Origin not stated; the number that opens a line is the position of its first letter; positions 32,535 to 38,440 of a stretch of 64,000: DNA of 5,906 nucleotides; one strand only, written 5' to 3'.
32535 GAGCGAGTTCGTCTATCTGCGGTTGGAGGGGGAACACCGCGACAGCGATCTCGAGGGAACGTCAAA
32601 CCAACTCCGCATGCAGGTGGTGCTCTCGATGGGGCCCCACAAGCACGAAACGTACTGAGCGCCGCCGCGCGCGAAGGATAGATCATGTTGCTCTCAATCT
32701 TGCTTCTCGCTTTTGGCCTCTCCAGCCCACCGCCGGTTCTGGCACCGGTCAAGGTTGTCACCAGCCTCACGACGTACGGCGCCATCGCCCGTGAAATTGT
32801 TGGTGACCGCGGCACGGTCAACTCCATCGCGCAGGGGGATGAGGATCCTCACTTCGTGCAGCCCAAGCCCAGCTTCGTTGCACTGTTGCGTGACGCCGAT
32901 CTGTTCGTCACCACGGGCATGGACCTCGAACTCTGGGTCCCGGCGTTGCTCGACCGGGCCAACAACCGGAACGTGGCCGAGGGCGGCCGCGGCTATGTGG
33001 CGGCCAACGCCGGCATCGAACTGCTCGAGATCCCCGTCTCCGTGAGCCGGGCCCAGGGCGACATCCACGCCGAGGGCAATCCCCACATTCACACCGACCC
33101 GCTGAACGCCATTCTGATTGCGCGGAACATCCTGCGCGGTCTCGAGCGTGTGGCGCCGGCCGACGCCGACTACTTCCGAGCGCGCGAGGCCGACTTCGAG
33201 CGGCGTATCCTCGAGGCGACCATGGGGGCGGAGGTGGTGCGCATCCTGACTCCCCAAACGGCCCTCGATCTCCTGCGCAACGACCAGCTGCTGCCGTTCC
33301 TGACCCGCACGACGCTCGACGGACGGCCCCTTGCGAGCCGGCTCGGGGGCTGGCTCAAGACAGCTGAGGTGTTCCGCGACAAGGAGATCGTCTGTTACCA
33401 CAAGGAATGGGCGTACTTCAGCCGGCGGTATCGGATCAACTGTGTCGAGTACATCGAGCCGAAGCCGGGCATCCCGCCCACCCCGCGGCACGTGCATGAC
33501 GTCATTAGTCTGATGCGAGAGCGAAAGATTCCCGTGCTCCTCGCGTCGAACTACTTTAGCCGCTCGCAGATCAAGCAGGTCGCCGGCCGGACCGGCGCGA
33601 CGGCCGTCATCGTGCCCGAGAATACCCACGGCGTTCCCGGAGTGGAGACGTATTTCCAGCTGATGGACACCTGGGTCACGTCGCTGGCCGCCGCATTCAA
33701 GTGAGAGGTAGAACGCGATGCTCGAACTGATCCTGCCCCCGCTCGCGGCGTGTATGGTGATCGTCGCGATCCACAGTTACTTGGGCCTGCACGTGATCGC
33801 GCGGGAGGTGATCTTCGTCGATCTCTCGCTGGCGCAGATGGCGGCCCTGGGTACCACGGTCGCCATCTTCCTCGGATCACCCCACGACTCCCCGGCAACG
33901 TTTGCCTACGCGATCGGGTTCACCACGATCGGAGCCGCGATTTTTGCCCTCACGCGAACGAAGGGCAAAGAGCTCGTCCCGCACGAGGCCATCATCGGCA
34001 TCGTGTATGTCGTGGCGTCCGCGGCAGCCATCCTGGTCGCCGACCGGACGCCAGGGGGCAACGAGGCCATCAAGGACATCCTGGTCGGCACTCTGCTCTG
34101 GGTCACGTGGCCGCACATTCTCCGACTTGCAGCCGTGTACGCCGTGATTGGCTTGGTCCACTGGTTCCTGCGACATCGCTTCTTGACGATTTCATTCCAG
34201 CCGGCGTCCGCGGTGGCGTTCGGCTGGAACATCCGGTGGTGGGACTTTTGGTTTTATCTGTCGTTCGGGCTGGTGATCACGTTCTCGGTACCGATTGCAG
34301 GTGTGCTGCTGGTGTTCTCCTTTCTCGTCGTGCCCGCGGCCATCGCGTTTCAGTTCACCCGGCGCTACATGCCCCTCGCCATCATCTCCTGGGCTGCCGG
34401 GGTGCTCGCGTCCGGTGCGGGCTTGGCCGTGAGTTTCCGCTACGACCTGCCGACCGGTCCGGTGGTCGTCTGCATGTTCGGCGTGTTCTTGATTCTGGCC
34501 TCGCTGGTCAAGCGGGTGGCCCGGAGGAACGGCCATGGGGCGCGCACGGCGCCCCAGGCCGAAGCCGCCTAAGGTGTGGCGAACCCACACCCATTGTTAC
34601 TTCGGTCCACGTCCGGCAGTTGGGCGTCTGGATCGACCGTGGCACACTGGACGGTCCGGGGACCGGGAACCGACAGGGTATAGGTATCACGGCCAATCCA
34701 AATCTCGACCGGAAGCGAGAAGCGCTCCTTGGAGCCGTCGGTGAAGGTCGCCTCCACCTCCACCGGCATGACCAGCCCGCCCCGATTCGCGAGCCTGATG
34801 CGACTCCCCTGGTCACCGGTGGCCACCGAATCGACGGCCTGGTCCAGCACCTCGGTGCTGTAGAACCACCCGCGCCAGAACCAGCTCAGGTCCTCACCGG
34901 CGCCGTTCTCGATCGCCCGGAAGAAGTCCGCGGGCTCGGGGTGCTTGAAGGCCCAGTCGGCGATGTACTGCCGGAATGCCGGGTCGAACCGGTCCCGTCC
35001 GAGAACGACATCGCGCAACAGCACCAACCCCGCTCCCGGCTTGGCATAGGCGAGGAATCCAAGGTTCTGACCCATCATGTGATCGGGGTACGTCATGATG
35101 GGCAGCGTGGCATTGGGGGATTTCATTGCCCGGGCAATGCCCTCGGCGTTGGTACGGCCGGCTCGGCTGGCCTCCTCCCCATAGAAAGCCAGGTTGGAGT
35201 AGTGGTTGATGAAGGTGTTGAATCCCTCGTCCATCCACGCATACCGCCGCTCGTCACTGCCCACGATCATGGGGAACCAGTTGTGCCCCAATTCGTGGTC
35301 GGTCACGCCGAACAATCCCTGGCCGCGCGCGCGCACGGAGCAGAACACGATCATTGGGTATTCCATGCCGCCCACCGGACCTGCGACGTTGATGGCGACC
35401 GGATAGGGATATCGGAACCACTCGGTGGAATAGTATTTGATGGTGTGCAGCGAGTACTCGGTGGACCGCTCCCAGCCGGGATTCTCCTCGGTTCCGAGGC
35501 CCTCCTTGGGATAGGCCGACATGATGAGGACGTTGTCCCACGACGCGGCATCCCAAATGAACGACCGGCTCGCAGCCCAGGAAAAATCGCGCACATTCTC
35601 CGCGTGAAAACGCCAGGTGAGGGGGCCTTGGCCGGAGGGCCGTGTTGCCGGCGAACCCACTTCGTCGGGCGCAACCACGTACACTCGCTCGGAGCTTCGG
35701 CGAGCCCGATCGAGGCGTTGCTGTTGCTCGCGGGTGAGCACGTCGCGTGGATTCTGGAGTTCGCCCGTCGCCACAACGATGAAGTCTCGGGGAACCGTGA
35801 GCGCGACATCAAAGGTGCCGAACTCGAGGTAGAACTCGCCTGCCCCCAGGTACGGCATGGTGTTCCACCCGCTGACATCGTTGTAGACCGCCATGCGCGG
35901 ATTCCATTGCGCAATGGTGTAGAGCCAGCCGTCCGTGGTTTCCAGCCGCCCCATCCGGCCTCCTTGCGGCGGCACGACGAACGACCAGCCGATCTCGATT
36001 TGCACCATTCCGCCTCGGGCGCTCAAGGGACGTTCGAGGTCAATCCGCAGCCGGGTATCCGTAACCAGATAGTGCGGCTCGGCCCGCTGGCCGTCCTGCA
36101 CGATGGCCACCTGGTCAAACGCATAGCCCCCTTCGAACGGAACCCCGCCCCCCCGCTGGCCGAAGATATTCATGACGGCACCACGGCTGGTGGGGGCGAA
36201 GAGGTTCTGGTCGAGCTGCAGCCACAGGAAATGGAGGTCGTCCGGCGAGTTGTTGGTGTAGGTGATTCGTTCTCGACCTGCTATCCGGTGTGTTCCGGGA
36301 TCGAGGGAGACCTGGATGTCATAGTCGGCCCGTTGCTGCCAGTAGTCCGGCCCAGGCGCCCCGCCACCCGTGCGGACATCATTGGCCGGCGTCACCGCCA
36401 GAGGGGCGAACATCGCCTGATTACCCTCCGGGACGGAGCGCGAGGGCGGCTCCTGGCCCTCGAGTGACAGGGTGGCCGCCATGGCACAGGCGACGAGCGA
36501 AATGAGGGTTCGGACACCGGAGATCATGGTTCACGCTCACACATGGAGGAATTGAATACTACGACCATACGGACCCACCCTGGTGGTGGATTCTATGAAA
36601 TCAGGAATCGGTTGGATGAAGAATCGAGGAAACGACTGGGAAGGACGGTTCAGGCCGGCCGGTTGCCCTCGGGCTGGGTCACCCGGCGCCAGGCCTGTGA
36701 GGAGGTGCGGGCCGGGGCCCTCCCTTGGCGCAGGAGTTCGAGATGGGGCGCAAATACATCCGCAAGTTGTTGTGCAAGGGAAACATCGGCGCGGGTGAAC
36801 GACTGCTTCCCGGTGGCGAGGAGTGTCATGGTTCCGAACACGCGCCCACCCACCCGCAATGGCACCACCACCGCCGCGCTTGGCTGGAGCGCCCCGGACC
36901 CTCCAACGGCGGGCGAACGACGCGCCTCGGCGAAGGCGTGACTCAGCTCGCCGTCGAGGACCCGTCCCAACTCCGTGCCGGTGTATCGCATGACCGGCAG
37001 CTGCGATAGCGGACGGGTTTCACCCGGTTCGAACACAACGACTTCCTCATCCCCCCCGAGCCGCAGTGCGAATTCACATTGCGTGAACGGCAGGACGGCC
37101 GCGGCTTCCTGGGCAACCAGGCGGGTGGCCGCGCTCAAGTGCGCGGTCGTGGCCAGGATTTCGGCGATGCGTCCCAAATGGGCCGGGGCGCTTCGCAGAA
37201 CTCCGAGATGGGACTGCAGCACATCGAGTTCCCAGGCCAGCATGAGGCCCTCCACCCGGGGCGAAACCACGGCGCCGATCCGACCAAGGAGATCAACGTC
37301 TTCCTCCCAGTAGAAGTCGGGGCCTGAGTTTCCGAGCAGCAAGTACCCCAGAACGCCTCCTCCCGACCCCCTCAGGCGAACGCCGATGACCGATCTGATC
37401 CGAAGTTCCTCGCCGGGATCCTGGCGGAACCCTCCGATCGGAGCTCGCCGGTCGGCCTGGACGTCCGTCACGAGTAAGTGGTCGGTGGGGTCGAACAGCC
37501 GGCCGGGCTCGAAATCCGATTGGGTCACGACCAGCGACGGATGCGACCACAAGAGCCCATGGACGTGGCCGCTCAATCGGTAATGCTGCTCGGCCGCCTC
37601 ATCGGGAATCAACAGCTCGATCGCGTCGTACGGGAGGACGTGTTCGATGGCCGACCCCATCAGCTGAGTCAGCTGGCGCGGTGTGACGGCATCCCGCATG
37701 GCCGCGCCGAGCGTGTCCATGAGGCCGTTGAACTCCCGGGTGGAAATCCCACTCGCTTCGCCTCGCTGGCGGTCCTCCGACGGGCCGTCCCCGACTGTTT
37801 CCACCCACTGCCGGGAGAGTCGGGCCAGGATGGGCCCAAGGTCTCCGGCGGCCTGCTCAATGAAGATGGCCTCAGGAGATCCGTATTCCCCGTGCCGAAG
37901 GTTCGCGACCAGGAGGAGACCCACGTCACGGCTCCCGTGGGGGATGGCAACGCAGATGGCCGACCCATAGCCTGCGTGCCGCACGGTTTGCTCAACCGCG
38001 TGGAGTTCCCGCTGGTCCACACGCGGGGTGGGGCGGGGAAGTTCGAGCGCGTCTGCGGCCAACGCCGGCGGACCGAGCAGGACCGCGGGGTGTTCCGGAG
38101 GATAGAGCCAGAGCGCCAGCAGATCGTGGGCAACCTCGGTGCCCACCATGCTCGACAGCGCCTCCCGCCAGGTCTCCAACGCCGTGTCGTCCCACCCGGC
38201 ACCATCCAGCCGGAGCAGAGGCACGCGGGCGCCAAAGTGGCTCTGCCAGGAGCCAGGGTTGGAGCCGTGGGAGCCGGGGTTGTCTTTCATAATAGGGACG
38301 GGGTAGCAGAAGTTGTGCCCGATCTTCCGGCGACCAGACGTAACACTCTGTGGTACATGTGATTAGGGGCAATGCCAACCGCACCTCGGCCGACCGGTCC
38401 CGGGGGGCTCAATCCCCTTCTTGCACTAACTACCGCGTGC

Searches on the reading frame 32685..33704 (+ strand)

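Call 52: search_protein_families(library=pfam, proteins=[window:32685-33704:+], max_evalue=0.00001)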
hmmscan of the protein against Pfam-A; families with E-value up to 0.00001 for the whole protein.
window:32685-33704:+ (339 aa): 1 family
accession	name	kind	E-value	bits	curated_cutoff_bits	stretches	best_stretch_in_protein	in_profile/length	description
PF01297.22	ZnuA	-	4.4e-47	161.2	29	2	24-176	1-142/263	Zinc-uptake complex component A periplasmic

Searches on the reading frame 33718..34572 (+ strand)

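Call 53: search_protein_families(library=pfam, proteins=[window:33718-34572:+], max_evalue=0.00001)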
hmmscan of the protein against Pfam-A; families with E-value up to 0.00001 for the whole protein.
window:33718-34572:+ (284 aa): 2 families
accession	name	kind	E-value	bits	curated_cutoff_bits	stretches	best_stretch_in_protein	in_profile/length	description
PF00950.22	ABC-3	-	4.2e-34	118.7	20.1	1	2-264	2-257/258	ABC 3 transport family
PF01032.23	FecCD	-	2.3e-08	33.9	26.5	1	38-260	79-307/311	FecCD transport family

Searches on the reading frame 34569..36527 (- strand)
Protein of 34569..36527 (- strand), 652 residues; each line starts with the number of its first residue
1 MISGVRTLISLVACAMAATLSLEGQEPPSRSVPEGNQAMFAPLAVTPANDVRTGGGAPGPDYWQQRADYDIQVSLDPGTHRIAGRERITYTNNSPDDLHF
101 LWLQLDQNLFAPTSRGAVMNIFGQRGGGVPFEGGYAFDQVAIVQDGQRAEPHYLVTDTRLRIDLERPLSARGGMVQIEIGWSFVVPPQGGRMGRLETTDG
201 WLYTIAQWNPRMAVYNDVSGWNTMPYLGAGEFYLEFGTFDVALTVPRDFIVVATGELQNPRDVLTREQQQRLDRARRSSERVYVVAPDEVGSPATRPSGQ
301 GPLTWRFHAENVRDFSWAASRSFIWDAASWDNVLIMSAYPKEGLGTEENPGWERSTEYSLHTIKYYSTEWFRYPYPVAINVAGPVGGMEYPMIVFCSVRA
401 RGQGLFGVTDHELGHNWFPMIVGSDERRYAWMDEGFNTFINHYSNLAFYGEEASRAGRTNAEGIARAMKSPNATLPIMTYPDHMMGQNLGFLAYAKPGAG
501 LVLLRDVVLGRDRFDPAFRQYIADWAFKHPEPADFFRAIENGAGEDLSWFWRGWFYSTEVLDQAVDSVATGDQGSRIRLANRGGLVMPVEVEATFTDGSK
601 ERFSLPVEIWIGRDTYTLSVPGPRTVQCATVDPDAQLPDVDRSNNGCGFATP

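Call 53: search_protein_families(library=pfam, proteins=[window:34569-36527:-], max_evalue=0.00001)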
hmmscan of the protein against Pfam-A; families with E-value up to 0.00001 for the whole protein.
window:34569-36527:- (652 aa): 1 family
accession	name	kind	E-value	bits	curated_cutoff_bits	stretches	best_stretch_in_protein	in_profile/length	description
PF01433.26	Peptidase_M1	-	4.2e-13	49.8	27.7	1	404-554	66-218/218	Peptidase family M1 domain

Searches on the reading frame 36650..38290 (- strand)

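Call 53: search_protein_families(library=pfam, proteins=[window:36650-38290:-], max_evalue=0.00001)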
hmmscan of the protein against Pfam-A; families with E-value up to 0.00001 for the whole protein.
window:36650-38290:- (546 aa): 3 families
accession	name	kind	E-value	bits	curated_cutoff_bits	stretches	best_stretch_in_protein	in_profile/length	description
PF13185.12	GAF_2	-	1.1e-13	52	28.6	1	456-514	74-132/136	GAF domain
PF01590.32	GAF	-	4.7e-13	50.3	22.4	1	463-514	80-130/133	GAF domain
PF13492.12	GAF_3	-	6.9e-06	26.9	27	0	430-518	48-128/129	GAF domain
